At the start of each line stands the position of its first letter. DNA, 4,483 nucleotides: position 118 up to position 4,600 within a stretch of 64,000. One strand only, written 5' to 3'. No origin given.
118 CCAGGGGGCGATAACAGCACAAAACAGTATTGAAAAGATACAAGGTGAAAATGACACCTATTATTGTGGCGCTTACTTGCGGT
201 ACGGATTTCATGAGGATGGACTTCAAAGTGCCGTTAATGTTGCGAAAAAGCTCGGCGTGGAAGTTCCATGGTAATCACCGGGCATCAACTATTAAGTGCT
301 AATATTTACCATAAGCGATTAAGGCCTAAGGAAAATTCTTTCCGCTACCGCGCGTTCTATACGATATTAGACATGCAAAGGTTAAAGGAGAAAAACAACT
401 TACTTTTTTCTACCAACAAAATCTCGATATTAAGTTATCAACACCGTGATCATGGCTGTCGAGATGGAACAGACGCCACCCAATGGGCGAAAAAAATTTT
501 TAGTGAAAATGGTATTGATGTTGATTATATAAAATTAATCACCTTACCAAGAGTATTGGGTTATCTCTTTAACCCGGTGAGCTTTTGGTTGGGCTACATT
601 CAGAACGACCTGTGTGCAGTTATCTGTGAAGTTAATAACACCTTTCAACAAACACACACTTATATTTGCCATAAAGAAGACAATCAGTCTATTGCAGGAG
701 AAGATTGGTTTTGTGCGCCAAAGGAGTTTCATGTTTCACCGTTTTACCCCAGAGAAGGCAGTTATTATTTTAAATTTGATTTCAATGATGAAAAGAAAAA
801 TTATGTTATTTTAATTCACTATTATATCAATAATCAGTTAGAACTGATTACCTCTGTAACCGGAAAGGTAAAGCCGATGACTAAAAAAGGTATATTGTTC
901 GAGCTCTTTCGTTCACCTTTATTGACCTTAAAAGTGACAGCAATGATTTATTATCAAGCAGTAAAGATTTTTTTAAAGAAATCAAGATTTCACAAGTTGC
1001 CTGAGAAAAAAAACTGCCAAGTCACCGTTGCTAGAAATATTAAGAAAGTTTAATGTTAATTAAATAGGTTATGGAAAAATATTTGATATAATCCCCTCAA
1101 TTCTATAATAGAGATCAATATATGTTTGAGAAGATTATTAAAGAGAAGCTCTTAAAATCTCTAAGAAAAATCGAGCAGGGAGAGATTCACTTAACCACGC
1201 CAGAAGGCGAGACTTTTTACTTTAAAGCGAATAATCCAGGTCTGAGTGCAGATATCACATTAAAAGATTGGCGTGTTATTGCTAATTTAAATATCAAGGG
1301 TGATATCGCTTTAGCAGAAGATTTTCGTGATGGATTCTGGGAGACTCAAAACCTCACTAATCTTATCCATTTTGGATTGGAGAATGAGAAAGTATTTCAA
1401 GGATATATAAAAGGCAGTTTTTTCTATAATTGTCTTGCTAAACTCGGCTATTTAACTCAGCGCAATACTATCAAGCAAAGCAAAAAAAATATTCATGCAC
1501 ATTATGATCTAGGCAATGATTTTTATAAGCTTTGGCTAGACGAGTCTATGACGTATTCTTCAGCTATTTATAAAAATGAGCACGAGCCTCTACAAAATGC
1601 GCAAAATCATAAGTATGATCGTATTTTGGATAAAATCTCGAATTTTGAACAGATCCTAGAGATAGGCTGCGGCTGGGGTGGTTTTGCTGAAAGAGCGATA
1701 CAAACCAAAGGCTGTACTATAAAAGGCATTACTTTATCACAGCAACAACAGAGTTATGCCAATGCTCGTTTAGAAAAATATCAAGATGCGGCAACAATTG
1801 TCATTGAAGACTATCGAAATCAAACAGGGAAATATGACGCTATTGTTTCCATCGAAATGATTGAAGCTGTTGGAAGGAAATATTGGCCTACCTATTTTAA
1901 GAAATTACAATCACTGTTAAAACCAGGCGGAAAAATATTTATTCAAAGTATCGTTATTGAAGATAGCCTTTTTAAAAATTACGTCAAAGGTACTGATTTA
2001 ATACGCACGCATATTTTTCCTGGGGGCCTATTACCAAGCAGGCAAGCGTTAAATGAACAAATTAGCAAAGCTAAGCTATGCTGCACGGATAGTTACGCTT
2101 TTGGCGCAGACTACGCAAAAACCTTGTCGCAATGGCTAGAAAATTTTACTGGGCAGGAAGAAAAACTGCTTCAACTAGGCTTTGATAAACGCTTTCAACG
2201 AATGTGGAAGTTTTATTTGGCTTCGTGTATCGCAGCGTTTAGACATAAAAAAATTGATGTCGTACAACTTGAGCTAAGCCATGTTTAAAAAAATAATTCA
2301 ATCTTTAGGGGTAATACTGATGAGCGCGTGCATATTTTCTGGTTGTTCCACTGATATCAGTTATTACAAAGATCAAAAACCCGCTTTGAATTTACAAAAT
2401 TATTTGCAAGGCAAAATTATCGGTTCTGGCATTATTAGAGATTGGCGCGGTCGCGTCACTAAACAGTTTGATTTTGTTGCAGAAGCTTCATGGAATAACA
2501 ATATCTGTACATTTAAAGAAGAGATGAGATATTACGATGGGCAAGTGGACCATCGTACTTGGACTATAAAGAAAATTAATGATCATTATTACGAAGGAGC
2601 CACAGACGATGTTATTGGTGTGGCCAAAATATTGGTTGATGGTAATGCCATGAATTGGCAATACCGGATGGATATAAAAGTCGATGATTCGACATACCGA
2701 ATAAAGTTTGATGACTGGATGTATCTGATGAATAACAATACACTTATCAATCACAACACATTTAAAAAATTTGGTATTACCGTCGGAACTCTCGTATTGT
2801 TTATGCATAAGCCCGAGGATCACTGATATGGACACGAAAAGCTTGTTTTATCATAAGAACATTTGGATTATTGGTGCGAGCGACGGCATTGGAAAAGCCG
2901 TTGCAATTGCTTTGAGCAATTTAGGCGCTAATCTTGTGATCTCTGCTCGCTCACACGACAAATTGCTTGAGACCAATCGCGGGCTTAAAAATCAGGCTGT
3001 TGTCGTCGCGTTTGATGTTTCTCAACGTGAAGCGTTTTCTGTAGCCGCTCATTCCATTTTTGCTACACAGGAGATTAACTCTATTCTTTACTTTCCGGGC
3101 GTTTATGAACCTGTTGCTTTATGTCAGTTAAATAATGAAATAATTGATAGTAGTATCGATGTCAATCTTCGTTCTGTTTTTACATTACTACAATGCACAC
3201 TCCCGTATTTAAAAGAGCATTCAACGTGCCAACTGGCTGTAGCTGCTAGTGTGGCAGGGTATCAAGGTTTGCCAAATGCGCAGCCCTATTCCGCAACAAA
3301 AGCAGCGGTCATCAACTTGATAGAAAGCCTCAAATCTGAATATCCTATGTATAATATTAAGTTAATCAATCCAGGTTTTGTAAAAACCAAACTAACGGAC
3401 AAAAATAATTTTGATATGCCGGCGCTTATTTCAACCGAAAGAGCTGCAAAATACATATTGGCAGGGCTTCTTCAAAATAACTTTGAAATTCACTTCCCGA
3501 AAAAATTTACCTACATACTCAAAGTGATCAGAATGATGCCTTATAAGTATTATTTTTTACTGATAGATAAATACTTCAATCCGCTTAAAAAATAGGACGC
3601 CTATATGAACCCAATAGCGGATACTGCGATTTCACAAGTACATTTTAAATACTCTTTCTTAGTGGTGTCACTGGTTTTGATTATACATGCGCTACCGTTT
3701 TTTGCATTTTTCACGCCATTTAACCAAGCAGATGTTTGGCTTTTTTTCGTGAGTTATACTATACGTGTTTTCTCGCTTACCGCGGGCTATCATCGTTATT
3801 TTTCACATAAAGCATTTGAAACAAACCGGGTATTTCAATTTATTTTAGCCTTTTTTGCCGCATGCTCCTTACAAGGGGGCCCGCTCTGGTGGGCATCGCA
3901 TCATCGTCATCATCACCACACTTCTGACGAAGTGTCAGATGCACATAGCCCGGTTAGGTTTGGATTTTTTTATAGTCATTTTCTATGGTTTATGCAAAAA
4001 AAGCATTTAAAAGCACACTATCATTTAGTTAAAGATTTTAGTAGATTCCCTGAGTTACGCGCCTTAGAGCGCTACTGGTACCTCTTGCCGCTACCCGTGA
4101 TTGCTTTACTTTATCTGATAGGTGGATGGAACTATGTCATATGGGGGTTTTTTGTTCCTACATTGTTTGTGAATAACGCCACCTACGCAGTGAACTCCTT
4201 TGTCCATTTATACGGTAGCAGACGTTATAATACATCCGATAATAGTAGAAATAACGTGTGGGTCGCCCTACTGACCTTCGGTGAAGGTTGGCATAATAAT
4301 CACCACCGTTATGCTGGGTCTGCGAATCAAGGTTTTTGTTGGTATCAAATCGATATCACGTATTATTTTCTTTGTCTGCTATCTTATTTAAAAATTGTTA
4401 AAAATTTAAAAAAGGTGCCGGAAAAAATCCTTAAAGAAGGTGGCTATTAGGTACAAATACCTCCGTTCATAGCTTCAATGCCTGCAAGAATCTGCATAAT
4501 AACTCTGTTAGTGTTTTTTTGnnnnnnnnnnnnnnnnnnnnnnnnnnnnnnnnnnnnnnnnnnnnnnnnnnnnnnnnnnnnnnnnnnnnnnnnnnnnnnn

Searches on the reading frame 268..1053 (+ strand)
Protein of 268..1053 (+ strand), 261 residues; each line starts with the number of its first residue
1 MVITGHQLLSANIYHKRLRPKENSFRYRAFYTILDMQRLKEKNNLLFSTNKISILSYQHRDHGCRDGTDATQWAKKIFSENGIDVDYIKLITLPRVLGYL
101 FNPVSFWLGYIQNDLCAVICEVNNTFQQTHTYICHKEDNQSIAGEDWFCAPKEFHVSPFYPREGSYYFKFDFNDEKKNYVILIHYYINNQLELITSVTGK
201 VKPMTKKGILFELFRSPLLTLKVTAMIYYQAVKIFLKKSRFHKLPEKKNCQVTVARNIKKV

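Call 40: find_encoding_contigs(protein=window:268-1053:+, flank=10000, max_places=6)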
Protein window:268-1053:+ (261 aa): 3 contigs read that carry it; 3 places shown.
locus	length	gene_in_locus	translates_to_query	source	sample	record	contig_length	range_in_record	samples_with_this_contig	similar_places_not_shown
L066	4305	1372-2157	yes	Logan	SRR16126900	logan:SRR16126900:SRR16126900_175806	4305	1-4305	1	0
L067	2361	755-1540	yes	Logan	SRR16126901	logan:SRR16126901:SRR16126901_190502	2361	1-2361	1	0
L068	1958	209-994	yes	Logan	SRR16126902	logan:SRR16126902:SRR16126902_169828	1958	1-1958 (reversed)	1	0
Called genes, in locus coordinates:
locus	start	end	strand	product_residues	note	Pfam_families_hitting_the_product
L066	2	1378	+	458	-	?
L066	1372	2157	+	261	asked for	PF07103:DUF1365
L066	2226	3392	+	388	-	PF02353:CMAS, PF13489:Methyltransf_23, PF08241:Methyltransf_11, PF08242:Methyltransf_12, PF13649:Methyltransf_25, PF13847:Methyltransf_31 (weak)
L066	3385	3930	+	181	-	PF12915:DUF3833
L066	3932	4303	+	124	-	?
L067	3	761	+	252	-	?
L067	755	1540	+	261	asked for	PF07103:DUF1365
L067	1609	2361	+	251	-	?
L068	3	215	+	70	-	?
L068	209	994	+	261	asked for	PF07103:DUF1365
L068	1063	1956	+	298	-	?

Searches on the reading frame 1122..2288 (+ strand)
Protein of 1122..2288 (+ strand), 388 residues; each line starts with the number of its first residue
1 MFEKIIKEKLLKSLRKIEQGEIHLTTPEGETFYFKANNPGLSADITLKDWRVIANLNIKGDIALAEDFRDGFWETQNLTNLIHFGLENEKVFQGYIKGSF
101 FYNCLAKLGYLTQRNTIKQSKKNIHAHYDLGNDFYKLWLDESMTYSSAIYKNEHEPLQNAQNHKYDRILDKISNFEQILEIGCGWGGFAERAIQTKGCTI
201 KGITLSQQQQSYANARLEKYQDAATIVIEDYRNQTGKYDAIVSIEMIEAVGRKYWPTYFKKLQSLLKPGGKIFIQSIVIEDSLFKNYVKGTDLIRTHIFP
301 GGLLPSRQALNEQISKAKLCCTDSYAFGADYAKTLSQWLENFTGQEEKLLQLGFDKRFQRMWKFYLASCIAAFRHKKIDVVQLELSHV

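Call 50: search_protein_families(library=pfam, proteins=[window:1122-2288:+], max_evalue=0.001)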
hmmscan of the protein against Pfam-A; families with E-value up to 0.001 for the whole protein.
window:1122-2288:+ (388 aa): 6 families
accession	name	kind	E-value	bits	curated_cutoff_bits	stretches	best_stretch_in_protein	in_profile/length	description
PF02353.26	CMAS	-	1.9e-78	264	27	1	118-383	4-273/273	Mycolic acid cyclopropane synthetase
PF13489.12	Methyltransf_23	-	2.1e-14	54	27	1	163-286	11-131/164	Methyltransferase domain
PF13649.12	Methyltransf_25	-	3.4e-12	47.3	27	1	178-270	1-97/97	Methyltransferase domain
PF08242.18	Methyltransf_12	-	4.6e-11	43.8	30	1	179-272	1-98/98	Methyltransferase domain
PF08241.18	Methyltransf_11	-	2.5e-10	41.3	21.2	1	179-274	1-95/95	Methyltransferase domain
PF13847.12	Methyltransf_31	-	2.4e-06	27.7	27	1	176-290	5-125/145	Methyltransferase domain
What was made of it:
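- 1..4450 (+): Cyclopropane-fatty-acid synthase / desaturase operon: an insertion between rep and the ancestral neighbour block. Pfam CMAS and FA_desaturase (call 50).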

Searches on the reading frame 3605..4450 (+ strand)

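Call 50: search_protein_families(library=pfam, proteins=[window:3605-4450:+], max_evalue=0.001)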
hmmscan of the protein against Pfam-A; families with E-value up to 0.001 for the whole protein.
window:3605-4450:+ (281 aa): 1 family
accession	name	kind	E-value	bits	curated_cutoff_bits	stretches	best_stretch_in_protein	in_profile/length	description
PF00487.30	FA_desaturase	-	1.2e-18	68.2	29.7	1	45-248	3-230/253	Fatty acid desaturase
